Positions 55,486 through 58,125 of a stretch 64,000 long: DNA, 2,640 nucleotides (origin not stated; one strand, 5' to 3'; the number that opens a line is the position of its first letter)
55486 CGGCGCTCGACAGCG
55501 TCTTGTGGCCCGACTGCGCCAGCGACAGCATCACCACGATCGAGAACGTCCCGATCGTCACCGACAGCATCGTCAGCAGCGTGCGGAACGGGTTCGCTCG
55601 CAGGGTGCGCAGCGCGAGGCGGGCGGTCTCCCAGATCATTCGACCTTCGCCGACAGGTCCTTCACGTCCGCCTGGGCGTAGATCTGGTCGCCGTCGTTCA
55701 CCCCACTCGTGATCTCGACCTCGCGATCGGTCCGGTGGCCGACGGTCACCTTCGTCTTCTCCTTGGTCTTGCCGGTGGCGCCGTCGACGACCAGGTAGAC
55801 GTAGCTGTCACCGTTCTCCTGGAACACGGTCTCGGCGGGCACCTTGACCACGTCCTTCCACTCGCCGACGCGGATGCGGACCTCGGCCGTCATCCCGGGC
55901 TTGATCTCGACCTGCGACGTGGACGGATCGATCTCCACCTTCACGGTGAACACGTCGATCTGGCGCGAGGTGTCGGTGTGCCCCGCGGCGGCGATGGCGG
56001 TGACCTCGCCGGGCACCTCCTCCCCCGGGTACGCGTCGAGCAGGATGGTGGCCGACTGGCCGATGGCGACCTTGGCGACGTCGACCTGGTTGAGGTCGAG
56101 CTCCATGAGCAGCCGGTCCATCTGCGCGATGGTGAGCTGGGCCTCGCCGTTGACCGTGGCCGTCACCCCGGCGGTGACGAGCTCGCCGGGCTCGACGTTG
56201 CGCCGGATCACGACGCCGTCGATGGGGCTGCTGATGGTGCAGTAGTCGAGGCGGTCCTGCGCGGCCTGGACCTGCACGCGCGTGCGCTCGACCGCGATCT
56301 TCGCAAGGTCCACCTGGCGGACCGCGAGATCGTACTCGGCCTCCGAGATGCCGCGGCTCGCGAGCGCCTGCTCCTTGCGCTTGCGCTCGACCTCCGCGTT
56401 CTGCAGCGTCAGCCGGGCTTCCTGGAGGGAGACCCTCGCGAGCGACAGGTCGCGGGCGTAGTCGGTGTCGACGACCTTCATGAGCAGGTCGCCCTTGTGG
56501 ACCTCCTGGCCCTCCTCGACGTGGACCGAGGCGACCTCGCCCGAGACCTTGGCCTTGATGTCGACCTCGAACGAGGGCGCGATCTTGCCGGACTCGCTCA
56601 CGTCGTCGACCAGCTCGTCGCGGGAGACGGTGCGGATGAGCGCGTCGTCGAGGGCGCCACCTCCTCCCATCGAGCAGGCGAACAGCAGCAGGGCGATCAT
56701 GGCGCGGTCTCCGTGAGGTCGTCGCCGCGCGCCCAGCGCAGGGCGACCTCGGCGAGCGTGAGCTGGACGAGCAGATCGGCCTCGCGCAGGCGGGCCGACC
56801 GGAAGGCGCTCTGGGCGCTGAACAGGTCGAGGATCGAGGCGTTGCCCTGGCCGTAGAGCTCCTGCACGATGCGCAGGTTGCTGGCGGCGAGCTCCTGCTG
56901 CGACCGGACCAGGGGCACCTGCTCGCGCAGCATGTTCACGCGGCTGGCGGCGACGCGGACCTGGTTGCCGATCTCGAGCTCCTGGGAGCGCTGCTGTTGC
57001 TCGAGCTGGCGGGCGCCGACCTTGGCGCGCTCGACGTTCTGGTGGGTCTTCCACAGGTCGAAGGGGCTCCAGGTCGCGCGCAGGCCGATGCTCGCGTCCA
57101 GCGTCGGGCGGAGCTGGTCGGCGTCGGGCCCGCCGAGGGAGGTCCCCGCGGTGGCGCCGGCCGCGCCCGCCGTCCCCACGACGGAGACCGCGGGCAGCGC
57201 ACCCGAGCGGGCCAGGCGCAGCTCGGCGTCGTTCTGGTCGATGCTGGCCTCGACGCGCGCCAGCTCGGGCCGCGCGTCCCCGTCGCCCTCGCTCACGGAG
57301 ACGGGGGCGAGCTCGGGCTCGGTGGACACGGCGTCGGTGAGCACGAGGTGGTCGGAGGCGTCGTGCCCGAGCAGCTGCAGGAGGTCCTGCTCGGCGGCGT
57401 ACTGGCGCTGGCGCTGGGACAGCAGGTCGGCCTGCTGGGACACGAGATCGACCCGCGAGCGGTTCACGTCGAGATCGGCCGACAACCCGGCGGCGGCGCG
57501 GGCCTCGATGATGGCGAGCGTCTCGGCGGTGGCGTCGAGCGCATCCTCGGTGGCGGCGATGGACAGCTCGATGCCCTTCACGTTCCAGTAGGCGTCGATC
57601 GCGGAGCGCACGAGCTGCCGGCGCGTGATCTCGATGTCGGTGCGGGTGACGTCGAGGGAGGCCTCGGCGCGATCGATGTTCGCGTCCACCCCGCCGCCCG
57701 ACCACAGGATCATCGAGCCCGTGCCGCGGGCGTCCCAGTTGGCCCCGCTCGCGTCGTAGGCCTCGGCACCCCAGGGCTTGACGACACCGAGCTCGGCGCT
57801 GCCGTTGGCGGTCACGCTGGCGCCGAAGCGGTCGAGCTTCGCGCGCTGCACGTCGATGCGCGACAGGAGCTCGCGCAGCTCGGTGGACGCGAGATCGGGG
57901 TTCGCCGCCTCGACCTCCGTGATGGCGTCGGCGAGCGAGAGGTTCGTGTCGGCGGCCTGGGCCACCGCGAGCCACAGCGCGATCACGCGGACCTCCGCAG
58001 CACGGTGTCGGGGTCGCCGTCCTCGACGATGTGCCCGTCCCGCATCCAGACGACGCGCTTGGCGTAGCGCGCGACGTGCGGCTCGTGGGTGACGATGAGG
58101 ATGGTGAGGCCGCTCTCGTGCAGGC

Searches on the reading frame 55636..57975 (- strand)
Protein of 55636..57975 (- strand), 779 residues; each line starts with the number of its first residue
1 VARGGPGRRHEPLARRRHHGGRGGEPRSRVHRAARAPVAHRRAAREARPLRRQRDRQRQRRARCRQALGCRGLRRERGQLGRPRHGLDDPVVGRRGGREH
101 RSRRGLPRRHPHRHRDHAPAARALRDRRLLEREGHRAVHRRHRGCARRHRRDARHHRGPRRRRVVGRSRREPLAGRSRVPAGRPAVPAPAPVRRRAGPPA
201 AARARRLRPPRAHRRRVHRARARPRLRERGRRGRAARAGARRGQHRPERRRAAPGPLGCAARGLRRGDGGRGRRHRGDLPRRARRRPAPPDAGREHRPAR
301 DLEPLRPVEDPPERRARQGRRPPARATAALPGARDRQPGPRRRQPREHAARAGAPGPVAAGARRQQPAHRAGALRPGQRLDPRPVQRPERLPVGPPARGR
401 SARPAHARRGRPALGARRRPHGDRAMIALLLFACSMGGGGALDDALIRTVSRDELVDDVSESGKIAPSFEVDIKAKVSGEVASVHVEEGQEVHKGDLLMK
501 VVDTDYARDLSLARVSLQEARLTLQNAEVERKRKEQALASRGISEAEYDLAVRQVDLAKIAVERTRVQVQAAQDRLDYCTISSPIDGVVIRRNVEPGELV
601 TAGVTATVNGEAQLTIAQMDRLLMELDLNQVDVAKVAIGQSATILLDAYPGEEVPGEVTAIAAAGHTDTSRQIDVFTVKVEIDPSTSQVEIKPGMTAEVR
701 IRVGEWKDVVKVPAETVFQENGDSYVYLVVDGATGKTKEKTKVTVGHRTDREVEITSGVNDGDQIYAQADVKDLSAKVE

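Call 7: search_protein_families(library=pfam, proteins=[window:55636-57975:-])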
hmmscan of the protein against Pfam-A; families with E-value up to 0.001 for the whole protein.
window:55636-57975:- (779 aa): 4 families
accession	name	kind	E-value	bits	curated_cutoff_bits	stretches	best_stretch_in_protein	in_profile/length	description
PF13437.12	HlyD_3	-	4.1e-18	66.5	22.2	1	580-694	1-106/106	HlyD family secretion protein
PF16576.10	HlyD_D23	-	4.9e-18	65.6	30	1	471-697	20-214/214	Barrel-sandwich domain of CusB or HlyD membrane-fusion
PF13533.13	Biotin_lipoyl_2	-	6.7e-10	39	29.8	1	473-499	3-29/32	Biotin-lipoyl like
PF00364.28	Biotin_lipoyl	-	2.7e-05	24.3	22.1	1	470-500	42-72/73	Biotin-requiring enzyme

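Call 63: search_protein_families(library=padloc, proteins=[window:55636-57975:-], max_evalue=0.001)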
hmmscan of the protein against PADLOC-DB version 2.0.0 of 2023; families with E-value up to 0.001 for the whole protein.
window:55636-57975:- (779 aa): 0 families
